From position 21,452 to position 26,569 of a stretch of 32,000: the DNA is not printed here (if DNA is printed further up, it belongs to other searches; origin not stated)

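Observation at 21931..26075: The YD-repeat shell is interrupted twice by golvesin-C-like putative carbohydrate-binding domains (five copies, about 1100 aa in total)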

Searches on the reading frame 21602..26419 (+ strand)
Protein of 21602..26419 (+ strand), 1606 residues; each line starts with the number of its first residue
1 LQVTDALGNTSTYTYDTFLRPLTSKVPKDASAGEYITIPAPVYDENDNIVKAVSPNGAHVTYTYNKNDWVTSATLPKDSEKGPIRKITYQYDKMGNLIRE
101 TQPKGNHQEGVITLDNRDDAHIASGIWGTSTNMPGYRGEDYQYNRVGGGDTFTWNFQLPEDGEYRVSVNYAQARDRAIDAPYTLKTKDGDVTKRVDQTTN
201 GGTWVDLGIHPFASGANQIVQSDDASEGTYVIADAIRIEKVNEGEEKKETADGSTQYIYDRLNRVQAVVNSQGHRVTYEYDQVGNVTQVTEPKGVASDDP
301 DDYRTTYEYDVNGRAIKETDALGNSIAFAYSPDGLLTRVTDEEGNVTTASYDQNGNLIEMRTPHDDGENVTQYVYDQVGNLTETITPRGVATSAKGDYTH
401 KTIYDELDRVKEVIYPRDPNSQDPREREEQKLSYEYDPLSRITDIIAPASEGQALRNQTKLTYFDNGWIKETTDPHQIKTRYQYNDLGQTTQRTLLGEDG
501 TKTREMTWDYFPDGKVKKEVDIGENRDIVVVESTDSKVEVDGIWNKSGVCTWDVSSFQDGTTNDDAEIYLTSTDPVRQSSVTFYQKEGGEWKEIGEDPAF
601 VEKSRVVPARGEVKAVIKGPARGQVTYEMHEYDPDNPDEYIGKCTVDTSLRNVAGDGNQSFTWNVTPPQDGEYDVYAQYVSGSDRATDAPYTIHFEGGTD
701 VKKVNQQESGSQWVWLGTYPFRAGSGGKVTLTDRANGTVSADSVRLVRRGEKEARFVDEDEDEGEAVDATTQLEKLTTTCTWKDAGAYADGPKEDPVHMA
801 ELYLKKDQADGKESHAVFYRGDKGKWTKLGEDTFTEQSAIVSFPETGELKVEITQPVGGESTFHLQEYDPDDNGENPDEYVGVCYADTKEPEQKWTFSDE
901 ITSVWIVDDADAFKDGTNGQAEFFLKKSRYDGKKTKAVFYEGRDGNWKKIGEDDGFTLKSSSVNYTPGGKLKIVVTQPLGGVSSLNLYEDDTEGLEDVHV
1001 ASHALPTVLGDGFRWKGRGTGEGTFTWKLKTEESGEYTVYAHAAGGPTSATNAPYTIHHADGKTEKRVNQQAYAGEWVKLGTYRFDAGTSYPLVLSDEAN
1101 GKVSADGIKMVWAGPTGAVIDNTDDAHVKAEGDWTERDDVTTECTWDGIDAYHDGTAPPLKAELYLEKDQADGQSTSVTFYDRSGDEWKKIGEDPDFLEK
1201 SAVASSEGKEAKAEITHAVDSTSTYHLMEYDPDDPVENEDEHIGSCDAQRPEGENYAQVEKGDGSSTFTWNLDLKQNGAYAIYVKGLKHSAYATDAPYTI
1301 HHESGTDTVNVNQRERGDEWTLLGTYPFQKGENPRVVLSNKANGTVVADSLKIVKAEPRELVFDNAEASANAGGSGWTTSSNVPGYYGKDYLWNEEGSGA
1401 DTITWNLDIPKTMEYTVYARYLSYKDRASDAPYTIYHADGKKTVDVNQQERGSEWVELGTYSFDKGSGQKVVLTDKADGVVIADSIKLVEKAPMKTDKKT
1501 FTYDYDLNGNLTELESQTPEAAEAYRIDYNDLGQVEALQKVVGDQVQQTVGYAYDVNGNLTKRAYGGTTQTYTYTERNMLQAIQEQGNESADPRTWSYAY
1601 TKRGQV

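Call 13: find_homologous_proteins(query=window:21602-26419:+, max_evalue=1e-10)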
Query window:21602-26419:+ (1606 aa): 1973 proteins with E <= 1e-10 among 8000 candidates; the best 120 are listed.
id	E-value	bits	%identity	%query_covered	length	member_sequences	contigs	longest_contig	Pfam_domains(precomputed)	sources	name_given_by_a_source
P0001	7.0e-205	702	62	18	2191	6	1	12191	PF05593.20,PF25275.2,PF00688.25,PF25023.2,PF06848.18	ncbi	ncbi:DNRLRE domain-containing protein, partial [Hazenella sp. IB182357]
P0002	8.9e-157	542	35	33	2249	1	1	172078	PF05593.20,PF25275.2,PF25023.2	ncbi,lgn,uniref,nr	ncbi:RHS repeat-associated core domain-containing protein [Desmospora activa]|uniref:RHS repeat-asso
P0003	2.0e-153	531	41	18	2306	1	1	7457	PF14016.13,PF05593.20,PF25275.2,PF00688.25,PF25023.2,PF06848.18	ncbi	ncbi:golvesin C-terminal-like domain-containing protein, partial [Phytoactinopolyspora halotolerans]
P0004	8.9e-153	529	44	18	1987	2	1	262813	PF14440.13,PF05593.20,PF25275.2,PF25023.2,PF20148.5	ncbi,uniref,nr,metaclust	ncbi:RHS repeat-associated core domain-containing protein [Bacillus sp. SA1-12]|uniref:golvesin C-te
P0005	2.5e-150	521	33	31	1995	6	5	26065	PF14440.13,PF05593.20,PF25275.2,PF25023.2,PF20148.5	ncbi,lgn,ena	-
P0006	8.0e-148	513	46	18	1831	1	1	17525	PF05593.20,PF25275.2,PF25023.2,PF20148.5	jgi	jgi:RHS repeat-associated protein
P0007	2.3e-147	511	33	30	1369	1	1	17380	PF05593.20,PF25275.2,PF25023.2,PF20148.5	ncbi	ncbi:MAG TPA: DUF6531 domain-containing protein, partial [Bacillales bacterium]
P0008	5.4e-146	507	44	18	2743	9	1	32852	PF15607.12,PF05593.20,PF25275.2,PF06848.18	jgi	-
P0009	8.7e-146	506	42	18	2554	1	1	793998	PF05593.20,PF25275.2,PF00688.25,PF06848.18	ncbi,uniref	ncbi:DNRLRE domain-containing protein [Streptomyces sp. NPDC015127]|uniref:golvesin C-terminal-like 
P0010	2.5e-145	505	33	34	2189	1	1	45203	PF05593.20,PF25275.2,PF00688.25,PF25023.2,PF06848.18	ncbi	ncbi:YD repeat-containing protein, partial [Melghirimyces profundicolus]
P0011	2.1e-144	501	46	20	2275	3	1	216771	PF05593.20,PF25275.2,PF00688.25,PF25023.2,PF06848.18,PF20148.5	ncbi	ncbi:DNRLRE domain-containing protein, partial [Paenactinomyces guangxiensis]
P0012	9.9e-144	499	40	21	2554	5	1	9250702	PF05593.20,PF25275.2,PF00688.25,PF25023.2,PF06848.18,PF13930.13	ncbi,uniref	ncbi:DNRLRE domain-containing protein [Streptomyces sp. NBC_00090]|uniref:golvesin C-terminal-like d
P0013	2.2e-143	498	41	20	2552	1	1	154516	PF05593.20,PF25275.2,PF00688.25,PF25023.2,PF06848.18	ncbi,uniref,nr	ncbi:DNRLRE domain-containing protein [Streptomyces sp. AS02]|uniref:golvesin C-terminal-like domain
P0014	6.6e-143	497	41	19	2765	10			PF05593.20,PF25275.2,PF00688.25,PF06848.18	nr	nr:DNRLRE domain-containing protein [Streptomyces sp. NBC_00841]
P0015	1.5e-142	495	41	19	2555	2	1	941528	PF05593.20,PF25275.2,PF00688.25,PF06848.18,PF13930.13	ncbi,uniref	ncbi:golvesin C-terminal-like domain-containing protein [Streptomyces sp. CB03234]|uniref:golvesin C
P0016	5.6e-142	493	42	18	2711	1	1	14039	PF05593.20,PF25275.2,PF00688.25,PF25023.2,PF06848.18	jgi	jgi:RHS repeat-associated protein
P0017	6.4e-141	490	41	17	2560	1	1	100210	PF05593.20,PF25275.2,PF00688.25,PF25023.2,PF06848.18,PF13930.13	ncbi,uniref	ncbi:DNRLRE domain-containing protein [Streptomyces sp. NPDC101118]|uniref:golvesin C-terminal-like 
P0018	6.9e-141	490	43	18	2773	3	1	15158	PF05593.20,PF25275.2,PF00688.25,PF25023.2,PF06848.18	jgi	jgi:RHS repeat-associated protein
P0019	2.3e-140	488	41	19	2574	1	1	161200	PF05593.20,PF25275.2,PF00688.25,PF25023.2,PF06848.18,PF13930.13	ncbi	ncbi:DNRLRE domain-containing protein [Streptomyces fungicidicus]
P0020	2.6e-140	488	44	18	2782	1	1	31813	PF05593.20,PF25275.2,PF00688.25,PF25023.2,PF06848.18,PF13930.13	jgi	jgi:RHS repeat-associated protein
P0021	3.3e-140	488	43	18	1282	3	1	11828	PF05593.20,PF25275.2,PF25023.2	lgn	-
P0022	6.4e-140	487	40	18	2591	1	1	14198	PF05593.20,PF24517.3,PF25275.2,PF00688.25,PF25023.2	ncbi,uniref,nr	ncbi:DNRLRE domain-containing protein [Streptomyces sp. NWU339]|uniref:golvesin C-terminal-like doma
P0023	7.9e-140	486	41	19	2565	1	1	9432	PF05593.20,PF25275.2,PF00688.25,PF06848.18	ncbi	ncbi:MAG TPA: DNRLRE domain-containing protein [Mycobacteriales bacterium]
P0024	1.1e-138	483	40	18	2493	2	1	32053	PF05593.20,PF25275.2,PF00688.25,PF25023.2,PF06848.18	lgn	-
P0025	1.1e-138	482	38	20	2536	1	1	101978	PF05593.20,PF25275.2,PF06848.18,PF13930.13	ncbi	ncbi:DNRLRE domain-containing protein [Streptomyces wedmorensis]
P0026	2.0e-138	482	33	34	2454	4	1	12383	PF05593.20,PF25275.2,PF00688.25,PF25023.2,PF06848.18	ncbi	-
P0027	1.3e-137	479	39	19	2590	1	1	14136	PF14440.13,PF05593.20,PF25275.2,PF00688.25,PF25023.2,PF06848.18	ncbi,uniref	ncbi:DNRLRE domain-containing protein [Streptomyces sp. NPDC094034]|uniref:golvesin C-terminal-like 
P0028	3.3e-137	478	32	34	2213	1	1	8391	PF15649.13,PF05593.20,PF25275.2,PF25023.2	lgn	-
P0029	4.7e-137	477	38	20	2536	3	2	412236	PF05593.20,PF25275.2,PF06848.18,PF13930.13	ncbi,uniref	ncbi:golvesin C-terminal-like domain-containing protein [Streptomyces wedmorensis]|uniref:DNRLRE dom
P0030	8.6e-137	476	43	18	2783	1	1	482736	PF05593.20,PF25275.2,PF00688.25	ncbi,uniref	ncbi:DNRLRE domain-containing protein [Nonomuraea sp. NPDC049695]|uniref:DNRLRE domain-containing pr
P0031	1.1e-136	476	42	19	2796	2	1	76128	PF15542.12,PF05593.20,PF25275.2,PF00688.25,PF25023.2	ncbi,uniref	ncbi:DNRLRE domain-containing protein [Nonomuraea fuscirosea]|uniref:DNRLRE domain-containing protei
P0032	2.9e-136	474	40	20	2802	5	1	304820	PF05593.20,PF25275.2,PF00688.25,PF25023.2,PF06848.18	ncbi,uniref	ncbi:DNRLRE domain-containing protein [Micromonospora echinaurantiaca]|uniref:DNRLRE domain-containi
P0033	5.0e-136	474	39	20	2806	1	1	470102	PF05593.20,PF25275.2,PF00688.25,PF21431.4,PF25023.2,PF06848.18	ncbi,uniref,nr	ncbi:DNRLRE domain-containing protein [Streptomyces sp. F63]|uniref:DNRLRE domain-containing protein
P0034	7.5e-136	473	39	18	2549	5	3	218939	PF05593.20,PF25275.2,PF00688.25,PF13930.13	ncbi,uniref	ncbi:DNRLRE domain-containing protein [Streptomyces sp. NPDC059015]|uniref:golvesin C-terminal-like 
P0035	8.2e-136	473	41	20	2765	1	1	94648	PF05593.20,PF24517.3,PF25275.2,PF00688.25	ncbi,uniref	ncbi:DNRLRE domain-containing protein [Nonomuraea fuscirosea]|uniref:DNRLRE domain-containing protei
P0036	9.0e-136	473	40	19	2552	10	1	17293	PF05593.20,PF25275.2,PF00688.25,PF25023.2,PF06848.18,PF13930.13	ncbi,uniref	ncbi:DNRLRE domain-containing protein [Streptomyces sp. NPDC058255]|uniref:golvesin C-terminal-like 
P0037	1.0e-135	473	42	18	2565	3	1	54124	PF05593.20,PF25275.2,PF06848.18,PF13930.13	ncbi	ncbi:golvesin C-terminal-like domain-containing protein [Streptomyces sp. NPDC002867]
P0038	1.2e-135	472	42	20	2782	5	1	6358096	PF14440.13,PF05593.20,PF24517.3,PF25275.2,PF00688.25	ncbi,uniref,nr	ncbi:DNRLRE domain-containing protein [Actinomadura sp. ATCC 31491]|uniref:DNRLRE domain-containing 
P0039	1.3e-135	472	38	18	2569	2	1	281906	PF05593.20,PF25275.2,PF00688.25,PF25023.2,PF06848.18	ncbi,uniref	ncbi:DNRLRE domain-containing protein [Streptomyces sp. NPDC048521]|uniref:golvesin C-terminal-like 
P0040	1.6e-135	472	42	18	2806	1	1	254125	PF05593.20,PF25275.2,PF00688.25,PF15647.12,PF25023.2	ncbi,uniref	ncbi:DNRLRE domain-containing protein [Nonomuraea sp. NPDC048916]|uniref:DNRLRE domain-containing pr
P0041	3.3e-135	471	33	33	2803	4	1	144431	PF05593.20,PF25275.2,PF00688.25,PF25023.2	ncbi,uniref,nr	ncbi:hypothetical protein Msi02_40230 [Microbispora siamensis]|uniref:Golvesin/Xly CBD-like domain-c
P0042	4.5e-135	471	41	18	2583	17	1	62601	PF05593.20,PF25275.2,PF00688.25,PF25023.2,PF06848.18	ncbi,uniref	ncbi:DNRLRE domain-containing protein [Streptomyces sp. NPDC059753]|uniref:DNRLRE domain-containing 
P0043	6.6e-135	470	39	19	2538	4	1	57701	PF05593.20,PF25275.2,PF00688.25,PF25023.2,PF06848.18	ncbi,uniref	ncbi:DNRLRE domain-containing protein [Streptomyces sp. NPDC056231]|uniref:golvesin C-terminal-like 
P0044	7.5e-135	470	43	20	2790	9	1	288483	PF05593.20,PF25275.2,PF00688.25,PF25023.2,PF06848.18,PF20148.5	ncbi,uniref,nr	ncbi:RHS repeat-associated protein [Croceifilum oryzae]|uniref:RHS repeat-associated protein n=1 Tax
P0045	1.1e-134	469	44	18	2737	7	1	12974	PF05593.20,PF25275.2,PF25023.2,PF06848.18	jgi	jgi:RHS repeat-associated protein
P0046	2.3e-134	468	41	18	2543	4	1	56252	PF05593.20,PF25275.2,PF00688.25,PF25023.2,PF06848.18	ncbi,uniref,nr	ncbi:DNRLRE domain-containing protein [Streptomyces sp. MK5]|uniref:golvesin C-terminal-like domain-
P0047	2.3e-134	468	40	18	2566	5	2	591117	PF05593.20,PF25275.2,PF00688.25,PF25023.2,PF06848.18,PF13930.13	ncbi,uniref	ncbi:DNRLRE domain-containing protein [Streptomyces sp. NPDC051742]|uniref:golvesin C-terminal-like 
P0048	2.7e-134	468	38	19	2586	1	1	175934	PF05593.20,PF25275.2,PF00688.25,PF25023.2,PF06848.18,PF13930.13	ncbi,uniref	ncbi:DNRLRE domain-containing protein [Streptomyces collinus]|uniref:golvesin C-terminal-like domain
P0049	4.1e-134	467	41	18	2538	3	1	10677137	PF05593.20,PF25275.2,PF00688.25,PF06848.18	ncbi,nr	ncbi:golvesin C-terminal-like domain-containing protein [Streptomyces cyaneochromogenes]|nr:DNRLRE d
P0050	1.8e-133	465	31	34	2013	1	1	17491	PF14440.13,PF05593.20,PF25275.2,PF25023.2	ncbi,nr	ncbi:hypothetical protein K1W54_33340 [Micromonospora sp. CPCC 205371]|nr:hypothetical protein [Micr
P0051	1.8e-133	465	42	18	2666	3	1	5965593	PF05593.20,PF25275.2,PF00688.25,PF25023.2,PF06848.18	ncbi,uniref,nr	ncbi:DNRLRE domain-containing protein [Saccharomonospora marina]|uniref:DNRLRE domain-containing pro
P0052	5.6e-133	464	41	19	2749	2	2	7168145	PF05593.20,PF25275.2,PF00688.25,PF06848.18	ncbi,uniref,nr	ncbi:DNRLRE domain-containing protein [Micromonospora eburnea]|uniref:RHS repeat-associated core dom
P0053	2.9e-132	461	40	19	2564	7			PF14428.13,PF05593.20,PF25275.2,PF00688.25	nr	nr:DNRLRE domain-containing protein [Nonomuraea sp. FMUSA5-5]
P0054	9.6e-132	460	41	20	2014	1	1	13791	PF05593.20,PF25275.2,PF25023.2,PF14411.13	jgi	jgi:RHS repeat-associated protein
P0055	1.9e-131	459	40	18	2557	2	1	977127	PF05593.20,PF25275.2,PF00688.25,PF25023.2,PF06848.18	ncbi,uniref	ncbi:DNRLRE domain-containing protein [Streptomyces sp. NPDC047085]|uniref:golvesin C-terminal-like 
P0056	4.0e-131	457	41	18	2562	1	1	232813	PF05593.20,PF25275.2,PF00688.25,PF25023.2,PF06848.18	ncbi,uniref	ncbi:DNRLRE domain-containing protein [Streptomyces sp. NPDC057565]|uniref:golvesin C-terminal-like 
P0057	5.3e-131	457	40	18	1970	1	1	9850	PF15607.12,PF05593.20,PF25275.2,PF25023.2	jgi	jgi:RHS repeat-associated protein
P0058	1.3e-130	456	39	19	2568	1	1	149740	PF05593.20,PF25275.2,PF00688.25,PF25023.2,PF06848.18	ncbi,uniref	ncbi:golvesin C-terminal-like domain-containing protein [Streptomyces chartreusis]|uniref:golvesin C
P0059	2.0e-130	455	46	17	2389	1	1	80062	PF05593.20,PF25275.2,PF00688.25,PF25023.2,PF06848.18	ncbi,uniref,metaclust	ncbi:DNRLRE domain-containing protein, partial [Shimazuella kribbensis]|uniref:DNRLRE domain-contain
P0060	3.2e-130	454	43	18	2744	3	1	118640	PF05593.20,PF25275.2,PF00688.25,PF25023.2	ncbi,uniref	ncbi:DNRLRE domain-containing protein [Nonomuraea sp. NPDC050680]|uniref:DNRLRE domain-containing pr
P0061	8.7e-130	453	41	19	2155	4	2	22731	PF07591.16,PF05593.20,PF25275.2,PF05203.22,PF25023.2,PF15650.14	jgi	-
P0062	1.3e-129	452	39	18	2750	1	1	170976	PF05593.20,PF24517.3,PF25275.2,PF00688.25,PF15633.12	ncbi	ncbi:DNRLRE domain-containing protein [Nonomuraea sp. NPDC004186]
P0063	1.4e-129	452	40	21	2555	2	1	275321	PF05593.20,PF25275.2,PF25023.2,PF06848.18,PF13930.13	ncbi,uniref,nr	ncbi:DNRLRE domain-containing protein [Streptomyces sp. ISL-10]|uniref:golvesin C-terminal-like doma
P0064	6.2e-129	450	39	19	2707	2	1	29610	PF05593.20,PF25275.2,PF06848.18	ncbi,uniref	ncbi:hypothetical protein GCM10022224_089580 [Nonomuraea antimicrobica]|uniref:Fibronectin type-III 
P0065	7.3e-129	450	41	18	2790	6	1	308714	PF05593.20,PF25275.2,PF06848.18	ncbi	-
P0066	9.4e-129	450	39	19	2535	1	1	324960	PF05593.20,PF25275.2,PF00688.25,PF06848.18,PF13930.13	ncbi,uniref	ncbi:DNRLRE domain-containing protein [Streptomyces sp. NPDC056105]|uniref:DNRLRE domain-containing 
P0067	1.1e-128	449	41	18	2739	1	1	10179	PF05593.20,PF25275.2,PF00688.25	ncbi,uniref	ncbi:DNRLRE domain-containing protein [Nonomuraea sp. NPDC059194]|uniref:DNRLRE domain-containing pr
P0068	3.2e-128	448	42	17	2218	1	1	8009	PF05593.20,PF25275.2,PF00688.25,PF06848.18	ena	-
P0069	5.5e-128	447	41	18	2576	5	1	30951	PF05593.20,PF25275.2,PF00688.25,PF25023.2,PF06848.18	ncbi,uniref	ncbi:DNRLRE domain-containing protein [Streptomyces sp. NPDC014864]|uniref:golvesin C-terminal-like 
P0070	7.3e-128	447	37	21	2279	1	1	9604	PF07591.16,PF14440.13,PF05593.20,PF25275.2,PF25023.2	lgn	-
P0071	8.3e-128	446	36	25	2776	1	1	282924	PF05593.20,PF24517.3,PF25275.2,PF00688.25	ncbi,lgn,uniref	ncbi:DNRLRE domain-containing protein [Nonomuraea sp. bgisy101]|uniref:DNRLRE domain-containing prot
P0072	1.1e-127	446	38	20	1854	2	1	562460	PF05593.20,PF25275.2,PF25023.2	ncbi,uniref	ncbi:RHS repeat-associated core domain-containing protein, partial [Streptomyces sp. NPDC015661]|uni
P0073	1.3e-127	446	41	19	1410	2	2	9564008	PF05593.20,PF25275.2,PF25023.2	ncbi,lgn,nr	ncbi:hypothetical protein C8250_042920 [Streptomyces sp. So13.3]|nr:hypothetical protein C8250_04292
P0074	1.3e-127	446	40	19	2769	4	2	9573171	PF05593.20,PF24517.3,PF25275.2,PF00688.25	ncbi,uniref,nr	ncbi:hypothetical protein GCM10010404_68750 [Nonomuraea africana]|uniref:RHS repeat-associated prote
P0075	2.4e-127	445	30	34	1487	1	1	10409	PF05593.20,PF25275.2,PF25023.2,PF22322.2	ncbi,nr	ncbi:MAG: hypothetical protein GEU86_18475, partial [Actinophytocola sp.]|nr:hypothetical protein [A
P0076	4.3e-127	444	39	19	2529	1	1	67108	PF05593.20,PF25275.2,PF00688.25,PF25023.2,PF06848.18,PF13930.13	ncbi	ncbi:DNRLRE domain-containing protein [Streptomyces sp. NPDC056728]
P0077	5.0e-127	444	41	18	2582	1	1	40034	PF05593.20,PF25275.2,PF00688.25,PF06848.18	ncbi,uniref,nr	ncbi:DNRLRE domain-containing protein [Streptomyces longispororuber]|uniref:DNRLRE domain-containing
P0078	5.3e-127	444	39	19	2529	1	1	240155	PF05593.20,PF25275.2,PF00688.25,PF25023.2,PF06848.18,PF13930.13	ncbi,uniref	ncbi:DNRLRE domain-containing protein [Streptomyces sp. NPDC056938]|uniref:DNRLRE domain-containing 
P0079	5.4e-127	444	39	19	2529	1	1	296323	PF05593.20,PF25275.2,PF00688.25,PF25023.2,PF06848.18,PF13930.13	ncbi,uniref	ncbi:DNRLRE domain-containing protein [Streptomyces sp. NPDC056453]|uniref:DNRLRE domain-containing 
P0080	5.5e-127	444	40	18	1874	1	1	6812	PF05593.20,PF25275.2,PF25023.2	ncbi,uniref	ncbi:RHS repeat-associated core domain-containing protein, partial [Streptomyces sp. NPDC002463]|uni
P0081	6.0e-127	444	38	18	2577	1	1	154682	PF05593.20,PF25275.2,PF00688.25,PF25023.2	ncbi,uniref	ncbi:DNRLRE domain-containing protein [Streptomyces sp. NPDC050619]|uniref:golvesin C-terminal-like 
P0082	6.6e-127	443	37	17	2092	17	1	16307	PF05593.20,PF25275.2,PF25023.2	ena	-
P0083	8.0e-127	443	40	18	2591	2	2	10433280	PF05593.20,PF25275.2,PF25023.2,PF06848.18,PF13930.13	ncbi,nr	ncbi:DNRLRE domain-containing protein [Streptomyces diastatochromogenes]|nr:DNRLRE domain-containing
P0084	1.1e-126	443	39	19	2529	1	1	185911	PF05593.20,PF25275.2,PF25023.2,PF06848.18,PF13930.13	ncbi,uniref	ncbi:DNRLRE domain-containing protein [Streptomyces sp. NPDC056723]|uniref:DNRLRE domain-containing 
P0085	1.1e-126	443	39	19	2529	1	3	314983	PF05593.20,PF25275.2,PF00688.25,PF25023.2,PF06848.18,PF13930.13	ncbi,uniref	ncbi:DNRLRE domain-containing protein [Streptomyces sp. NPDC057717]|uniref:DNRLRE domain-containing 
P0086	1.1e-126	443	39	19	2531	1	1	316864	PF05593.20,PF25275.2,PF00688.25,PF25023.2,PF06848.18,PF13930.13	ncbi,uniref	ncbi:DNRLRE domain-containing protein [Streptomyces sp. NPDC056713]|uniref:DNRLRE domain-containing 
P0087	1.3e-126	443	39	19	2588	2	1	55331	PF05593.20,PF25275.2,PF25023.2,PF06848.18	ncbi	ncbi:golvesin C-terminal-like domain-containing protein [Streptomyces sp. NPDC002520]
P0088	1.4e-126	442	39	19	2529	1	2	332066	PF05593.20,PF25275.2,PF00688.25,PF25023.2,PF06848.18,PF13930.13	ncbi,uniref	ncbi:DNRLRE domain-containing protein [Streptomyces sp. NPDC057889]|uniref:DNRLRE domain-containing 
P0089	1.4e-126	442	39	19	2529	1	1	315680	PF05593.20,PF25275.2,PF00688.25,PF25023.2,PF06848.18,PF13930.13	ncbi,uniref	ncbi:DNRLRE domain-containing protein [Streptomyces sp. NPDC059916]|uniref:DNRLRE domain-containing 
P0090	2.0e-126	442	39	19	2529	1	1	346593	PF05593.20,PF25275.2,PF00688.25,PF25023.2,PF06848.18,PF13930.13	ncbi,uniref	ncbi:DNRLRE domain-containing protein [Streptomyces sp. NPDC058441]|uniref:DNRLRE domain-containing 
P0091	2.3e-126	442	33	34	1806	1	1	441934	PF07591.16,PF05593.20,PF25275.2,PF25023.2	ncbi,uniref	ncbi:polymorphic toxin-type HINT domain-containing protein [Kribbella qitaiheensis]|uniref:golvesin 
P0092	4.8e-126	441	39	21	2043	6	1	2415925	PF05593.20,PF25275.2,PF14437.13,PF25023.2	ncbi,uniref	ncbi:golvesin C-terminal-like domain-containing protein [Kibdelosporangium aridum]|uniref:golvesin C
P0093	5.2e-126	440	39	19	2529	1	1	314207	PF05593.20,PF25275.2,PF00688.25,PF25023.2,PF06848.18,PF13930.13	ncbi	ncbi:DNRLRE domain-containing protein [Streptomyces sp. NPDC055817]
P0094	7.0e-126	440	43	17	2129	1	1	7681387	PF07591.16,PF05593.20,PF25275.2,PF14437.13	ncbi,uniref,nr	ncbi:RHS repeat-associated protein [Actinokineospora baliensis]|uniref:golvesin C-terminal-like doma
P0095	7.8e-126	440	37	21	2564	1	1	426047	PF05593.20,PF25275.2,PF00688.25,PF25023.2,PF06848.18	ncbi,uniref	ncbi:DNRLRE domain-containing protein [Streptomyces sp. NPDC101165]|uniref:golvesin C-terminal-like 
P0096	8.6e-126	440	40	19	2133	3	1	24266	PF05593.20,PF25275.2,PF13930.13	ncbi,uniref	ncbi:DNRLRE domain-containing protein, partial [Streptomyces sp. NPDC004284]|uniref:golvesin C-termi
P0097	2.8e-125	438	41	18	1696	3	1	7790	PF05593.20,PF25275.2,PF25023.2,PF13930.13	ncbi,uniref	ncbi:RHS repeat-associated core domain-containing protein [Streptomyces sp. AC04842]|uniref:golvesin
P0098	5.8e-124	434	39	19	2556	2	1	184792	PF05593.20,PF25275.2,PF00688.25,PF25023.2,PF06848.18,PF13930.13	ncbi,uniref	ncbi:DNRLRE domain-containing protein [Streptomyces sp. NPDC050428]|uniref:golvesin C-terminal-like 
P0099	6.6e-124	434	39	18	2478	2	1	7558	PF05593.20,PF25275.2,PF00688.25,PF25023.2,PF06848.18,PF20148.5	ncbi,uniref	ncbi:DNRLRE domain-containing protein, partial [Actinosynnema sp. NPDC023658]|uniref:DNRLRE domain-c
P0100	1.3e-122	429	39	18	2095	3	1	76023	PF05593.20,PF24517.3,PF25275.2,PF00688.25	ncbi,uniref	ncbi:DNRLRE domain-containing protein, partial [Nonomuraea africana]|uniref:DNRLRE domain-containing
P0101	1.7e-122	429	41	19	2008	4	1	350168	PF15283.13,PF05593.20,PF25275.2,PF25023.2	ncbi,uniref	ncbi:RHS repeat-associated core domain-containing protein [Nonomuraea sp. NPDC050451]|uniref:golvesi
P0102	4.0e-122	428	38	18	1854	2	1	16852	PF05593.20,PF25275.2,PF25023.2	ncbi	ncbi:RHS repeat-associated core domain-containing protein, partial [Streptomyces sp. NPDC051742]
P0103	4.3e-122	428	32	31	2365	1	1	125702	PF05593.20,PF25275.2,PF06848.18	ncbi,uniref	ncbi:DNRLRE domain-containing protein, partial [Streptomyces sp. NPDC049837]|uniref:DNRLRE domain-co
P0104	6.6e-122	427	39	20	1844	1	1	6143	PF05593.20,PF25275.2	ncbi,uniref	ncbi:RHS repeat-associated core domain-containing protein, partial [Micromonospora sp. NPDC007230]|u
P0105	1.0e-121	426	43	17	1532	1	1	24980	PF05593.20,PF25275.2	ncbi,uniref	ncbi:RHS repeat-associated core domain-containing protein, partial [Micromonospora avicenniae]|unire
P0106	1.0e-121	426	43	17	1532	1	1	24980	PF05593.20,PF25275.2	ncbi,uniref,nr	ncbi:RHS repeat-associated core domain-containing protein [Micromonospora avicenniae]|uniref:RHS rep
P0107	1.3e-121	426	40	18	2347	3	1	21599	PF07591.16,PF14428.13,PF05593.20,PF25275.2,PF05203.22,PF25023.2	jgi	jgi:RHS repeat-associated protein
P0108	3.1e-121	425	43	17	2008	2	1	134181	PF05593.20,PF25275.2,PF25023.2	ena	-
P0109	4.9e-121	424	41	19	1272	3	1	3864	PF05593.20,PF25275.2,PF25023.2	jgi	-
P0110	8.2e-120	420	36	19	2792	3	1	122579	PF05593.20,PF25275.2,PF00688.25,PF06848.18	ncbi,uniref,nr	ncbi:RHS repeat-associated core domain-containing protein [Actinacidiphila cocklensis]|uniref:RHS re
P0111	2.4e-119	418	29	33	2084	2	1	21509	PF05593.20,PF25275.2,PF25023.2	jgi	jgi:RHS repeat-associated protein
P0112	2.9e-119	418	44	17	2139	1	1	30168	PF07591.16,PF14440.13,PF05593.20,PF25275.2,PF25023.2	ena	-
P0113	3.0e-119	418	44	19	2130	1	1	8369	PF07591.16,PF14440.13,PF05593.20,PF25275.2,PF25023.2,PF01079.26,PF14890.12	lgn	-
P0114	1.0e-118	416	39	18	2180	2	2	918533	PF14412.13,PF07591.16,PF05593.20,PF25275.2,PF05203.22,PF01079.26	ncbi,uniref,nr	ncbi:hypothetical protein AVL48_16540 [Amycolatopsis regifaucium]|uniref:Hint domain-containing prot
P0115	2.6e-118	415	40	18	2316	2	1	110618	PF07591.16,PF05593.20,PF25275.2,PF05203.22,PF25023.2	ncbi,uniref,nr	ncbi:sugar-binding protein [Streptomyces sp. SA15]|uniref:golvesin C-terminal-like domain-containing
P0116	4.4e-118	414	38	17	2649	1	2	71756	PF05593.20,PF25275.2,PF00688.25,PF25023.2,PF06848.18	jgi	jgi:RHS repeat-associated protein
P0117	6.6e-118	414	31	34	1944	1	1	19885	PF05593.20,PF25275.2,PF25023.2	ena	-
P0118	8.0e-118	413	32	31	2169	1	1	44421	PF07591.16,PF05593.20,PF25275.2,PF25023.2,PF01079.26,PF14890.12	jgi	jgi:RHS repeat-associated protein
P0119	1.0e-117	413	40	17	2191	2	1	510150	PF14412.13,PF07591.16,PF05593.20,PF25275.2,PF05203.22,PF01079.26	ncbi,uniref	ncbi:polymorphic toxin-type HINT domain-containing protein [Amycolatopsis azurea]|uniref:golvesin C-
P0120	1.5e-117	412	39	20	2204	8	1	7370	PF07591.16,PF05593.20,PF25275.2,PF05203.22,PF25023.2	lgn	-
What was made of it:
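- All 120 best hits carry PF05593 together with PF25275 (call 13).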
